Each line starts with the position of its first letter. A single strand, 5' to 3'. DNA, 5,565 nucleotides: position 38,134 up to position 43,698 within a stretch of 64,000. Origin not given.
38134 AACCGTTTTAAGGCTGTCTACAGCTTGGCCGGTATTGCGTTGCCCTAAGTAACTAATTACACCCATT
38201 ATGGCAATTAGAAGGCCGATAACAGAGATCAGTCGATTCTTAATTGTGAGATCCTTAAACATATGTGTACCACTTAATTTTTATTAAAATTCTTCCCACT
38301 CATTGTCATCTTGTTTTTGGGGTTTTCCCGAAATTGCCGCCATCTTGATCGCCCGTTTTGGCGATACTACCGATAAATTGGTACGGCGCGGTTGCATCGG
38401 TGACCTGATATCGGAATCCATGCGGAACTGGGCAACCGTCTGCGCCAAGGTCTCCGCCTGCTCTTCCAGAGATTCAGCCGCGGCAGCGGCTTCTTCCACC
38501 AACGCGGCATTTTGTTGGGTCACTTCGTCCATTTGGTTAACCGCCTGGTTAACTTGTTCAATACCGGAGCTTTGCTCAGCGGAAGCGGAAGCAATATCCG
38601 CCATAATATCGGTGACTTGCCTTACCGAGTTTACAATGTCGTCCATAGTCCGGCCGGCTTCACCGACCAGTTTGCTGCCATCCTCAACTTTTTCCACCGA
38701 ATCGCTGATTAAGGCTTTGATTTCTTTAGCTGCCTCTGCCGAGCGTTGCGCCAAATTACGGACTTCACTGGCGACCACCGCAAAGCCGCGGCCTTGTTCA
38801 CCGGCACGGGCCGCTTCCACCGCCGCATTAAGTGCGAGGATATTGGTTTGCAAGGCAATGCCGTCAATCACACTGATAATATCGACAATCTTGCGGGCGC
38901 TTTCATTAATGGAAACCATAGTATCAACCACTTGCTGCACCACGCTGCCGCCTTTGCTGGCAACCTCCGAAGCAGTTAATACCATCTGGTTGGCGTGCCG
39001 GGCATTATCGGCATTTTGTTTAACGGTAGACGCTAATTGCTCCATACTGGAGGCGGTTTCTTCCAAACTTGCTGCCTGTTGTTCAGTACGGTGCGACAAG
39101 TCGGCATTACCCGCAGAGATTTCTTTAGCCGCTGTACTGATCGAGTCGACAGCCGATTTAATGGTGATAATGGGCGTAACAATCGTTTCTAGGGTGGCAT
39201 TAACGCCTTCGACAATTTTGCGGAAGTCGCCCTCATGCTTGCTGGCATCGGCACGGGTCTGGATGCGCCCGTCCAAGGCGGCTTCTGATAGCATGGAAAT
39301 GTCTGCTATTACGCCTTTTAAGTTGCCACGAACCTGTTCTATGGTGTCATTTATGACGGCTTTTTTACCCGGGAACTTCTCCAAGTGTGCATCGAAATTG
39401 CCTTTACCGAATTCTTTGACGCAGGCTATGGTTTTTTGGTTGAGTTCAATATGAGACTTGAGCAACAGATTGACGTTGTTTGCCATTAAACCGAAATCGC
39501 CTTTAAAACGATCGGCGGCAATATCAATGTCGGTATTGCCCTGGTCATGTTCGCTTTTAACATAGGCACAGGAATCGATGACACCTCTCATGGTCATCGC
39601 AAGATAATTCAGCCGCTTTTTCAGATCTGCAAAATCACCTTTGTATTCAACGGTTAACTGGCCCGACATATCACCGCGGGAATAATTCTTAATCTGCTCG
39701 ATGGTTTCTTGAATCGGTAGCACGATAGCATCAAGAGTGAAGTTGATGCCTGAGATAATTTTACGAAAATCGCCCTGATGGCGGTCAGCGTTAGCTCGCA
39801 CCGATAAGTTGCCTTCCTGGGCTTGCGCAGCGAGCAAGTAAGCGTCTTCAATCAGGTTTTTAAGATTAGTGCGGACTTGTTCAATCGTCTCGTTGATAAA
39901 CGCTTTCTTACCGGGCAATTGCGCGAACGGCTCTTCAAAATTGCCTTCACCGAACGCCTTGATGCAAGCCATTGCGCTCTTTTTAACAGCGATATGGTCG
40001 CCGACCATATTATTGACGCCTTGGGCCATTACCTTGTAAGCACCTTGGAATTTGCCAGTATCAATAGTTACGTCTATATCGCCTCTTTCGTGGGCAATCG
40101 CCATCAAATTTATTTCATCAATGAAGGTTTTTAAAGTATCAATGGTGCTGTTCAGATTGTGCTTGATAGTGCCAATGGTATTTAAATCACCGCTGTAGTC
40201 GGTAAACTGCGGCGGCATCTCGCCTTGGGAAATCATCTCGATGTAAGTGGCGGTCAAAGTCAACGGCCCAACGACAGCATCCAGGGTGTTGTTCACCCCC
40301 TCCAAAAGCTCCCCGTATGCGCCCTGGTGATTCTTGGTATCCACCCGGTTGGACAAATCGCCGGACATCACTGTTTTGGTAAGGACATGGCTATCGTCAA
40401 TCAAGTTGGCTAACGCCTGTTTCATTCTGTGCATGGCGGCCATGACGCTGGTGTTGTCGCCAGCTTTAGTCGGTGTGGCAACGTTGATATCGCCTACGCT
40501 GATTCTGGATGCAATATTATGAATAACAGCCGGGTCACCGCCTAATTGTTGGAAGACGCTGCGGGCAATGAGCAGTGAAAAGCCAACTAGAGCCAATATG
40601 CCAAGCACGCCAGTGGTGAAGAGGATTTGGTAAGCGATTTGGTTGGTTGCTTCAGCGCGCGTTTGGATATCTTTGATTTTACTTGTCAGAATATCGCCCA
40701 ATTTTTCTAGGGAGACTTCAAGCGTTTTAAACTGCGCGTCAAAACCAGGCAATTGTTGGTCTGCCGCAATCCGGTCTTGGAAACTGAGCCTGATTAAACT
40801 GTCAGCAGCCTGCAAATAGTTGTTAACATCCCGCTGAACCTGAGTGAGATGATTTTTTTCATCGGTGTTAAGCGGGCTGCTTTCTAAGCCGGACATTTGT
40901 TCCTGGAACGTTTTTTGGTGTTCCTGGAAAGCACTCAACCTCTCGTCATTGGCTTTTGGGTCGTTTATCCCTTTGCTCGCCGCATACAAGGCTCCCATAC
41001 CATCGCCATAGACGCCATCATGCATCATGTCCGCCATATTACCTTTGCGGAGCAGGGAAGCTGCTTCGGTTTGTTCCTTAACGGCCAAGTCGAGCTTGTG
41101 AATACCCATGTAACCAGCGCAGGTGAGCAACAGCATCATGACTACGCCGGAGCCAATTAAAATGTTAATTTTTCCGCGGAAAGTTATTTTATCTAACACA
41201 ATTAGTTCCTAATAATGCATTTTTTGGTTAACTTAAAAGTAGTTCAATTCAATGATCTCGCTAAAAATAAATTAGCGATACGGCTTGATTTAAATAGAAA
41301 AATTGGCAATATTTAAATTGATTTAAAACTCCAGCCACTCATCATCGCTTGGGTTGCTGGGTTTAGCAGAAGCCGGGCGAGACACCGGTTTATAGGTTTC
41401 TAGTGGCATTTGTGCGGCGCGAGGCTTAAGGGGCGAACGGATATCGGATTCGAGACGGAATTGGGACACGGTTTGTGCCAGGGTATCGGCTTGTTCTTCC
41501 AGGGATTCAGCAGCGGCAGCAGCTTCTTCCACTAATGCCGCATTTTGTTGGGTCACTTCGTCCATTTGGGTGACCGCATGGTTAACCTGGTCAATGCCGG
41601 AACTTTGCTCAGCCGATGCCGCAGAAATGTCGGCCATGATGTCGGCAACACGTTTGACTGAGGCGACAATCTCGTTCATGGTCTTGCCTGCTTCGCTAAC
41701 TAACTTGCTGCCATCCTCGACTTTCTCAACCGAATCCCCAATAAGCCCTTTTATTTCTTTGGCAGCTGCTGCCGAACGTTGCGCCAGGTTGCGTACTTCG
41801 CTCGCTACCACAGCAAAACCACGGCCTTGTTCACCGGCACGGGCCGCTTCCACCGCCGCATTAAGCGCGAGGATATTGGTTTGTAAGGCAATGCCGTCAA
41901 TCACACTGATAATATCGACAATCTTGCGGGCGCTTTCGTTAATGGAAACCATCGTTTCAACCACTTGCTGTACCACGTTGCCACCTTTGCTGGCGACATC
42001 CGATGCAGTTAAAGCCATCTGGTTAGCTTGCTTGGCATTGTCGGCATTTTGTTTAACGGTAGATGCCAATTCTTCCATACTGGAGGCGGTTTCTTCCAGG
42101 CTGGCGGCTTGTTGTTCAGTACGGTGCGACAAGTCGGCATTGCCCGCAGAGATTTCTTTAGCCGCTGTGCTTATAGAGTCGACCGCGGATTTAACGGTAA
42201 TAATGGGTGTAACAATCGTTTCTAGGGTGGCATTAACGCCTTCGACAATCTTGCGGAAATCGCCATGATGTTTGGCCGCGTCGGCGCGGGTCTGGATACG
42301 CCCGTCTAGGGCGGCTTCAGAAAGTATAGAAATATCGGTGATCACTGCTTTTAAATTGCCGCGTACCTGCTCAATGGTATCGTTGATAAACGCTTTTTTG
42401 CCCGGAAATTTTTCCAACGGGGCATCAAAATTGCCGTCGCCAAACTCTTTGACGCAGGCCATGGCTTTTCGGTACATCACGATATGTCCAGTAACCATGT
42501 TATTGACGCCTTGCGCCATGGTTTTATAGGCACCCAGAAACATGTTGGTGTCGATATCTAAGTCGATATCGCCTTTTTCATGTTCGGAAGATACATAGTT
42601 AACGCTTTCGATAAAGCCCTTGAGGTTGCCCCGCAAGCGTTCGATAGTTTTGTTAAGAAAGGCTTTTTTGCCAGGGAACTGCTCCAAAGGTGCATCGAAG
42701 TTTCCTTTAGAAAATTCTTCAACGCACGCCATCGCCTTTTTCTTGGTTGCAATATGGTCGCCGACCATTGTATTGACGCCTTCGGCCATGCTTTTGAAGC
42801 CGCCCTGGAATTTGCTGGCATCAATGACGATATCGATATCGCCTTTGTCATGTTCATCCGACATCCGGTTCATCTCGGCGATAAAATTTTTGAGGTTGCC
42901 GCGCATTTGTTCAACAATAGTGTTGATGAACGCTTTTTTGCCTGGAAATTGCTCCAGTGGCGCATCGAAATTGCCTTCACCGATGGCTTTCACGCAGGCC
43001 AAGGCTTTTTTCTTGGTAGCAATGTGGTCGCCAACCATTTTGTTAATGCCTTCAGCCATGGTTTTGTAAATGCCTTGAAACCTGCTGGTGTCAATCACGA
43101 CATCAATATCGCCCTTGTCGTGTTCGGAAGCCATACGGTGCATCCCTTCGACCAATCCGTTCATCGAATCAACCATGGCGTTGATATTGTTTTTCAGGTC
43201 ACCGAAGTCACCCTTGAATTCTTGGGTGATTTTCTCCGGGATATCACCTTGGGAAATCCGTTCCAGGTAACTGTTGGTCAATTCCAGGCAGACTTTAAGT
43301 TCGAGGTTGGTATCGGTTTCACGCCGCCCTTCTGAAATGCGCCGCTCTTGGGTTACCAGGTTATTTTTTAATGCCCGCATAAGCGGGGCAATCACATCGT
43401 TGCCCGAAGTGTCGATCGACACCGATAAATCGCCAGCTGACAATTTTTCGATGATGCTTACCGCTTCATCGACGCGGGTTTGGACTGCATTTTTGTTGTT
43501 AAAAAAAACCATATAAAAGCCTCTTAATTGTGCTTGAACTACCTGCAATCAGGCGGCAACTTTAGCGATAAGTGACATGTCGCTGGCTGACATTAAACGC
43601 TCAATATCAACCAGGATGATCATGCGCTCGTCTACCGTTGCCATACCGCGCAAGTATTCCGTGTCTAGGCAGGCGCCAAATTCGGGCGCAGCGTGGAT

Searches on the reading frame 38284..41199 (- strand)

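Call 16: search_protein_families(library=pfam, proteins=[window:38284-41199:-], max_evalue=0.00001)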
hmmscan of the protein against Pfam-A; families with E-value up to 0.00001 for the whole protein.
window:38284-41199:- (971 aa): 4 families
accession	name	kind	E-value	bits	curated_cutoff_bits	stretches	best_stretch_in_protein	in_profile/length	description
PF18947.5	HAMP_2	-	3.5e-59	197.1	24.3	3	473-538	1-66/67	HAMP domain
PF00015.26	MCPsignal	-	7.7e-56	189.1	34.6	1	738-894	2-172/172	Methyl-accepting chemotaxis protein (MCP) signalling domain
PF18575.6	HAMP_N3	-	2.6e-47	158.5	25.7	2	587-628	2-43/43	HAMP N-terminal domain 3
PF21927.1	McpB_HAMP_2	-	7e-07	29.6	27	0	366-399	14-47/49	Methyl-accepting chemotaxis protein McpB, second HAMP domain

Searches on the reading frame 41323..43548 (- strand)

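Call 16: search_protein_families(library=pfam, proteins=[window:41323-43548:-], max_evalue=0.00001)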
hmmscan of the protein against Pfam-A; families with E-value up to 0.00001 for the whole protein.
window:41323-43548:- (741 aa): 5 families
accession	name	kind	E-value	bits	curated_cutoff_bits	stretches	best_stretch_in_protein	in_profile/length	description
PF18575.6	HAMP_N3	-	3.6e-70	231.7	25.7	3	360-400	3-43/43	HAMP N-terminal domain 3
PF00015.26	MCPsignal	-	1.1e-55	188.6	34.6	1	510-666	2-172/172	Methyl-accepting chemotaxis protein (MCP) signalling domain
PF18947.5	HAMP_2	-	1.1e-39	134.7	24.3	2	88-130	24-66/67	HAMP domain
PF21927.1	McpB_HAMP_2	-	4.8e-17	62.2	27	0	132-172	7-47/49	Methyl-accepting chemotaxis protein McpB, second HAMP domain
PF00672.30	HAMP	-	6.6e-09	36.4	25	0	95-129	17-51/53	HAMP domain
